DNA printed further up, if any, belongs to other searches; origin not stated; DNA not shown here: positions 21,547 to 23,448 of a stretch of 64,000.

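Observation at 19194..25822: MttB-family methyltransferase operon without any corrinoid partner, coupled to a THF-dependent DMGDH-type flavoprotein and followed by an LLM oxidoreductase plus an orphan ferredoxin/ferredoxin-reductase pair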

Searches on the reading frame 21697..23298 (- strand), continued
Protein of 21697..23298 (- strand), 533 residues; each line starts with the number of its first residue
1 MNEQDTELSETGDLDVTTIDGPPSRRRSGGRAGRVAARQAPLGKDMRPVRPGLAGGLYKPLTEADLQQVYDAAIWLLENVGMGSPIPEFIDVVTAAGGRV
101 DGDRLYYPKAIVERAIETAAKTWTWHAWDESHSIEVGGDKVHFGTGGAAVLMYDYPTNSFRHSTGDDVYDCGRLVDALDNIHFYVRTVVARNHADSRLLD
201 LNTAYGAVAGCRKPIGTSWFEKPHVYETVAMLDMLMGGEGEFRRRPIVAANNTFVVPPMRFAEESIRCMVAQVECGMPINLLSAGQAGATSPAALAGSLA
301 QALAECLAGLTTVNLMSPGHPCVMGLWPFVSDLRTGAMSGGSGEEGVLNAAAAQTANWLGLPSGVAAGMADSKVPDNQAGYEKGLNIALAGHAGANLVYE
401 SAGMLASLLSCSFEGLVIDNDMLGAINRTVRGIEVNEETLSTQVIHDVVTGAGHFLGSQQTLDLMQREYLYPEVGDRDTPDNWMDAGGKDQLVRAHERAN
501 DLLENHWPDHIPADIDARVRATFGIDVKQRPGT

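Call 31: get_annotated_region(hit=H17, flank=14000)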
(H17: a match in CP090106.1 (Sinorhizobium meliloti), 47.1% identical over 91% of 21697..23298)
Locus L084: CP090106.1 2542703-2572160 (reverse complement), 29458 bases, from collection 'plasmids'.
description: Sinorhizobium meliloti strain Ak57 plasmid pSymB, complete sequence
organism: Sinorhizobium meliloti (NCBI taxid 382)
taxonomy: Bacteria; Pseudomonadota; Alphaproteobacteria; Hyphomicrobiales; Rhizobiaceae; Sinorhizobium; Sinorhizobium meliloti
host: -; source: Medicago,Cell culture,Plant nodule; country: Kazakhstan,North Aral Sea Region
typing (MOB-suite, as given by PLSDB): non-mobilizable
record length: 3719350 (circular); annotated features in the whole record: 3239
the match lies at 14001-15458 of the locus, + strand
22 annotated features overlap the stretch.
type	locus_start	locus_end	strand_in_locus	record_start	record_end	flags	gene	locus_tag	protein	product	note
CDS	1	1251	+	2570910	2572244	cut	-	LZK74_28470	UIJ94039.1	hypothetical protein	-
CDS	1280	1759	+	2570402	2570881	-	-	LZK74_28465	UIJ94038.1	DUF1772 domain-containing protein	-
CDS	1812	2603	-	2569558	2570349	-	-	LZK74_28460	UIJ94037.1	crotonase/enoyl-CoA hydratase family protein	-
CDS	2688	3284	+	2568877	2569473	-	-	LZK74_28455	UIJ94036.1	TetR/AcrR family transcriptional regulator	-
CDS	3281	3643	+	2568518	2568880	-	-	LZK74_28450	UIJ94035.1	VOC family protein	-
CDS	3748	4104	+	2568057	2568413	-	-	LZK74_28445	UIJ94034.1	type II toxin-antitoxin system RelE/ParE family toxin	-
CDS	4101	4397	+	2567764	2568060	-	-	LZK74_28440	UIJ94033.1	helix-turn-helix domain-containing protein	-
CDS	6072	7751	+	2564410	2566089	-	-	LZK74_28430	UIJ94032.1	alpha/beta-hydrolase family protein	-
CDS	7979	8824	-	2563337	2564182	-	-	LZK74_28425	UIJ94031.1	LysR family transcriptional regulator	-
CDS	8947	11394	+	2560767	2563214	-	-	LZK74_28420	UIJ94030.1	FAD-dependent oxidoreductase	-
CDS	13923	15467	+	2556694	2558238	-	-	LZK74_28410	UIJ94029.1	trimethylamine methyltransferase family protein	-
CDS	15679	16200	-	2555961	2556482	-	-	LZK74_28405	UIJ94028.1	hypothetical protein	-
CDS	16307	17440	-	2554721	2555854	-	-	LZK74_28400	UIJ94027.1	ABC transporter substrate-binding protein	-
CDS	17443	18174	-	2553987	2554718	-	fhuF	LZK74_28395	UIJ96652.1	siderophore-iron reductase FhuF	-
CDS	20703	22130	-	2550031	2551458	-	-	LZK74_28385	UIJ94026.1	gamma-aminobutyraldehyde dehydrogenase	-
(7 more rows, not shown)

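Call 32: search_solved_structures(query=window:21697-23298:-, max_evalue=0.001, show_alignments=2)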
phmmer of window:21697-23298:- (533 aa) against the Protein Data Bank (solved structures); distinct sequences matched with E-value up to 0.001: 5.
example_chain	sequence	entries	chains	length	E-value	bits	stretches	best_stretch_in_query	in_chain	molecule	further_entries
2qne_A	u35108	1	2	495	1.4e-64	222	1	58-522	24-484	Putative methyltransferase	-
9yce_A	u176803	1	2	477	1.5e-64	221.9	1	58-522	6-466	Glycine betaine methyltransferase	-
7xcl_A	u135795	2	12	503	3e-55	191.1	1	62-520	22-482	Trimethylamine methyltransferase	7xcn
7xcm_A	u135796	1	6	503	3.3e-55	191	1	62-520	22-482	Trimethylamine methyltransferase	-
4yyc_A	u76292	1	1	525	2e-47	165.3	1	22-517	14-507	Putative trimethylamine methyltransferase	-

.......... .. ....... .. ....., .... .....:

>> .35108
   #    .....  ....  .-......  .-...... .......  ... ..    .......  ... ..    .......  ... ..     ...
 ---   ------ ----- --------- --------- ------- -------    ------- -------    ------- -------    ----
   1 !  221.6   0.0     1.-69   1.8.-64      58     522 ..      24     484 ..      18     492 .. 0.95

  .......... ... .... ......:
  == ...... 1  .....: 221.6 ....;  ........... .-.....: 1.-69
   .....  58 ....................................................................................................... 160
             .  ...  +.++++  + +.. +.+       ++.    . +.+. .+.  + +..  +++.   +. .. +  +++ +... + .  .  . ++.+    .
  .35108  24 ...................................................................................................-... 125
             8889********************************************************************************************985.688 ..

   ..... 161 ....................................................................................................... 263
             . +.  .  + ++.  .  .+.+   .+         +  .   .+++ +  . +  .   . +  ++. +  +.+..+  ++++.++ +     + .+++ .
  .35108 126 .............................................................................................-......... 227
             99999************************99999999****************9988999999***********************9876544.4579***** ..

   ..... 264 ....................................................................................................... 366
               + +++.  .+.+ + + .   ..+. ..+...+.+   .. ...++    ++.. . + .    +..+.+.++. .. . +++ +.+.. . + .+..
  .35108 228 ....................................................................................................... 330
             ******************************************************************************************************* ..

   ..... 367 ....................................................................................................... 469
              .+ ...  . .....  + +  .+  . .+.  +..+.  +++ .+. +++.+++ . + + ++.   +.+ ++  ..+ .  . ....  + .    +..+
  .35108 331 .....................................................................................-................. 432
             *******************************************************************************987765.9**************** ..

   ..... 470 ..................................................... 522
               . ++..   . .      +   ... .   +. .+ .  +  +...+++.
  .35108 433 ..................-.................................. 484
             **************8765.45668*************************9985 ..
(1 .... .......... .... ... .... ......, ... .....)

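Call 35: get_annotated_region(hit=H24, flank=12000)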
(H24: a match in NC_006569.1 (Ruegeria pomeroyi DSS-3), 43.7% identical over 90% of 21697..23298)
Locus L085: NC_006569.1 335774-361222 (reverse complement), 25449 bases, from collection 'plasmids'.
description: Ruegeria pomeroyi DSS-3 megaplasmid, complete sequence
organism: Ruegeria pomeroyi DSS-3 (NCBI taxid 246200)
taxonomy: Bacteria; Pseudomonadota; Alphaproteobacteria; Rhodobacterales; Roseobacteraceae; Ruegeria; Ruegeria pomeroyi; Ruegeria pomeroyi DSS-3
host: -; source: -; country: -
typing (MOB-suite, as given by PLSDB): non-mobilizable; replicon rep_cluster_95
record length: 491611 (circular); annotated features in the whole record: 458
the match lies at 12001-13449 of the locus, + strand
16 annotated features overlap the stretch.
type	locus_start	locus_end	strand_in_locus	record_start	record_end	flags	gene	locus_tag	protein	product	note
CDS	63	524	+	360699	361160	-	-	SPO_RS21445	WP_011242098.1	VOC family protein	-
CDS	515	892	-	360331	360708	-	-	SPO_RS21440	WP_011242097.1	5-carboxymethyl-2-hydroxymuconate Delta-isomerase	-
CDS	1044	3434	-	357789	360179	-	-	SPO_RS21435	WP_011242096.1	1-deoxy-D-xylulose-5-phosphate synthase N-terminal domain-containing protein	GO:0016114 - terpenoid biosynthetic process [Evidence IEA]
CDS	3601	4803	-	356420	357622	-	-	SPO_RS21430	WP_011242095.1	methionine gamma-lyase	GO:0019346 - transsulfuration [Evidence IEA]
CDS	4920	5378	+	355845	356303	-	-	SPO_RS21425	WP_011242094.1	Lrp/AsnC family transcriptional regulator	-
CDS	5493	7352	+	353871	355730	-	-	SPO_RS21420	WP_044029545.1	amidohydrolase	-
CDS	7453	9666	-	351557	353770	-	-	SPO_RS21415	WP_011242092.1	NADP-dependent isocitrate dehydrogenase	GO:0006099 - tricarboxylic acid cycle [Evidence IEA]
CDS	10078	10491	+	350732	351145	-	-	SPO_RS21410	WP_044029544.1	hypothetical protein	-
CDS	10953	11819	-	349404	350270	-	-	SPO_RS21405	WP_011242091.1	LysR family transcriptional regulator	GO:0006355 - regulation of DNA-templated transcription [Evidence IEA]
CDS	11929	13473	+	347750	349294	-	-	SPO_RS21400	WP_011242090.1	trimethylamine methyltransferase family protein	-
CDS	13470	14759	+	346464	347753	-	-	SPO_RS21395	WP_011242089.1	aminotransferase class III-fold pyridoxal phosphate-dependent enzyme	-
CDS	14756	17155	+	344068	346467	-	-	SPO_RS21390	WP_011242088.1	FAD-dependent oxidoreductase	-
CDS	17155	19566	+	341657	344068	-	-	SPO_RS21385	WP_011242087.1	FAD-dependent oxidoreductase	-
CDS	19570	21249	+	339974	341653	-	-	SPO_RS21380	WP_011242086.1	thiamine pyrophosphate-binding protein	-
CDS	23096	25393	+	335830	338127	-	-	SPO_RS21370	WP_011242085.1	Tex family protein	-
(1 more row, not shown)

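Call 36: get_annotated_region(hit=H10, flank=12000)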
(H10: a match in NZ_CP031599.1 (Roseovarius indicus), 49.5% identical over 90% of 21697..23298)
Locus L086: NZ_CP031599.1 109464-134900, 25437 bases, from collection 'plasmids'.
description: Roseovarius indicus strain DSM 26383 plasmid pRIdsm_01, complete sequence
organism: Roseovarius indicus (NCBI taxid 540747)
taxonomy: Bacteria; Pseudomonadota; Alphaproteobacteria; Rhodobacterales; Roseobacteraceae; Roseovarius; Roseovarius indicus
host: -; source: pure culture; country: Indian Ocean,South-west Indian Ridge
typing (MOB-suite, as given by PLSDB): conjugative; replicon rep_cluster_599; relaxase MOBP,MOBP; mating-pair formation MPF_T
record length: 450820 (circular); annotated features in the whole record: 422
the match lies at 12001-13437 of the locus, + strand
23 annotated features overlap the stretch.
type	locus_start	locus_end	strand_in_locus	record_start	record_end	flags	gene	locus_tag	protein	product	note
CDS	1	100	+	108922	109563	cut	-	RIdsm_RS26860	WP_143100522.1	hypothetical protein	-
CDS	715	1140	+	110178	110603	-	-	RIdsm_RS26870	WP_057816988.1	hypothetical protein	-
CDS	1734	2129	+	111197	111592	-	-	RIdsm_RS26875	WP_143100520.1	helix-turn-helix domain-containing protein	-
CDS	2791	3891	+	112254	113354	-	-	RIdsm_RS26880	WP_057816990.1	hypothetical protein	-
CDS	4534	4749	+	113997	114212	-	-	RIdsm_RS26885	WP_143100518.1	hypothetical protein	-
CDS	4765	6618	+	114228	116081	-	-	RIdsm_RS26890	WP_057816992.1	tyrosine-type recombinase/integrase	-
CDS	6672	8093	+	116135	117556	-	-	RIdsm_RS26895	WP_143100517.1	hypothetical protein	-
CDS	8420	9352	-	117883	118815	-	-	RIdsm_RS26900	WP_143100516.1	hypothetical protein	-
CDS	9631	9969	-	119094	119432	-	-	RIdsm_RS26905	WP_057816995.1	hypothetical protein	-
CDS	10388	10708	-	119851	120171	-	-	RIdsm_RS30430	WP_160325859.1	hypothetical protein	-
CDS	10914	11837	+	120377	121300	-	-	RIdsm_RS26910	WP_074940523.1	LysR substrate-binding domain-containing protein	-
CDS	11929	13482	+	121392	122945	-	-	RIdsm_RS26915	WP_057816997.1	trimethylamine methyltransferase family protein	GO:0015948 - methanogenesis [Evidence IEA]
CDS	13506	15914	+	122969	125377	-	-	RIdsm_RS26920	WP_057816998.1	FAD-dependent oxidoreductase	-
CDS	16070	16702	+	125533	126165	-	-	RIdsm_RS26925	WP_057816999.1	tyrosine-type recombinase/integrase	GO:0015074 - DNA integration [Evidence IEA]; GO:0006310 - DNA recombination [Evidence IEA]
CDS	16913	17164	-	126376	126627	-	-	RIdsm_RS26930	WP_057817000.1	winged helix-turn-helix transcriptional regulator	-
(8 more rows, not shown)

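Call 39: get_annotated_region(hit=H44, flank=14000)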
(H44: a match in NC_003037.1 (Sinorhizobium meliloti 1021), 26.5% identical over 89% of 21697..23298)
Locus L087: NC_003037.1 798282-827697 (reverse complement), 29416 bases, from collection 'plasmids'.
description: Sinorhizobium meliloti 1021 plasmid pSymA, complete sequence
organism: Sinorhizobium meliloti 1021 (NCBI taxid 266834)
taxonomy: Bacteria; Pseudomonadota; Alphaproteobacteria; Hyphomicrobiales; Rhizobiaceae; Sinorhizobium; Sinorhizobium meliloti; Sinorhizobium meliloti 1021
host: -; source: -; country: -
typing (MOB-suite, as given by PLSDB): conjugative; relaxase MOBQ; mating-pair formation MPF_T
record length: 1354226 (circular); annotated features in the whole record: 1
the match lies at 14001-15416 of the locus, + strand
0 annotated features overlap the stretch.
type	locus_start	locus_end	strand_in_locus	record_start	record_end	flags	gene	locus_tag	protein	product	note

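Call 58: find_homologous_proteins(query=L032:11862-12467:+, max_evalue=1e-10)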
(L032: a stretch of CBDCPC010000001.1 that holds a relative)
Query L032:11862-12467:+ (202 aa): 8000 proteins with E <= 1e-10 among 8000 candidates; the best 120 are listed.
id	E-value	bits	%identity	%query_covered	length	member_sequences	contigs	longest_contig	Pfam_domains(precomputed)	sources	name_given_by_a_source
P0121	7.9e-124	429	100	100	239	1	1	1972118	PF02607.23,PF02310.25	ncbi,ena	-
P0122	2.5e-122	424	98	100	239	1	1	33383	PF02607.23,PF02310.25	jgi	-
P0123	1.8e-121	421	98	100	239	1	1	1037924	PF02607.23,PF02310.25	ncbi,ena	-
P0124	2.1e-121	421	98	100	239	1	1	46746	PF02607.23,PF02310.25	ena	-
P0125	2.1e-121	421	98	100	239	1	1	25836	PF02607.23,PF02310.25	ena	-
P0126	2.9e-121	420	98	100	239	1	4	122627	PF02607.23,PF02310.25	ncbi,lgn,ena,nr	ncbi:MAG: B12-binding domain-containing protein [bacterium]|nr:B12-binding domain-containing protein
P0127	2.9e-121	420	98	100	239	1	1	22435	PF02607.23,PF02310.25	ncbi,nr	ncbi:MAG: B12-binding domain-containing protein [bacterium]|nr:B12-binding domain-containing protein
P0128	2.9e-121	420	98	100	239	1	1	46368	PF02607.23,PF02310.25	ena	-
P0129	3.1e-121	420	98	100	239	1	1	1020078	PF02607.23,PF02310.25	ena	-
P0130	5.5e-121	419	97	100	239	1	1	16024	PF02607.23,PF02310.25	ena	-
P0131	6.1e-121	419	98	100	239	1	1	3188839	PF02607.23,PF02310.25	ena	-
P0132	6.1e-121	419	98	100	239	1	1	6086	PF02607.23,PF02310.25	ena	-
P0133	6.3e-121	419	99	99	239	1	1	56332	PF02607.23,PF02310.25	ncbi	-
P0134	7.2e-121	419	97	100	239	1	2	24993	PF02607.23,PF02310.25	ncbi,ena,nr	ncbi:MAG: B12-binding domain-containing protein [bacterium]|nr:B12-binding domain-containing protein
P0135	9.8e-121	419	98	100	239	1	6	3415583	PF02607.23,PF02310.25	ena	-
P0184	1.2e-117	409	95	100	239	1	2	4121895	PF02607.23,PF02310.25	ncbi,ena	-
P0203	1.9e-116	405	94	100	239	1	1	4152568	PF02607.23,PF02310.25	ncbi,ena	-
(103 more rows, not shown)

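Call 59: find_encoding_contigs(protein=P0203, flank=10000, max_places=2)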
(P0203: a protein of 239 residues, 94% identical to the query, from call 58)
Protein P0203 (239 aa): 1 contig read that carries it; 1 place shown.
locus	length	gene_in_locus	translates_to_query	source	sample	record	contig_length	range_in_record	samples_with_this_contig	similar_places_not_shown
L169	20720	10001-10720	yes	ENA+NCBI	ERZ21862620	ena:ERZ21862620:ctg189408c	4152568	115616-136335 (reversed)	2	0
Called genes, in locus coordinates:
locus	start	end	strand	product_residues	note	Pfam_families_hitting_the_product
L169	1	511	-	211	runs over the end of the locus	PF02230:Abhydrolase_2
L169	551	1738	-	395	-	PF00465:Fe-ADH, PF13685:Fe-ADH_2, PF25137:ADH_Fe_C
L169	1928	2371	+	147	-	PF01475:FUR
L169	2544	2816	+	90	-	PF13560:HTH_31, PF01381:HTH_3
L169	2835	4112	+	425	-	PF13657:Couple_hipA, PF07804:HipA_C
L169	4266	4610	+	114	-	-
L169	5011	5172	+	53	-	-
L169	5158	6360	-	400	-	PF06224:AlkZ-like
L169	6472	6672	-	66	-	PF10049:DUF2283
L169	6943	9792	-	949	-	PF00133:tRNA-synt_1, PF09334:tRNA-synt_1g, PF13603:tRNA-synt_1_2, PF08264:Anticodon_1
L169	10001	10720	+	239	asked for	PF02607:B12-binding_2, PF02310:B12-binding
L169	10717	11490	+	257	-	-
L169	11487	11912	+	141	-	PF13769:Virulence_fact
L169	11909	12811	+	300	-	PF00809:Pterin_bind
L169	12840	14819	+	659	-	PF17650:RACo_linker, PF17651:Raco_middle, PF14574:RACo_C_ter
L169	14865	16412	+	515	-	PF06253:MTTB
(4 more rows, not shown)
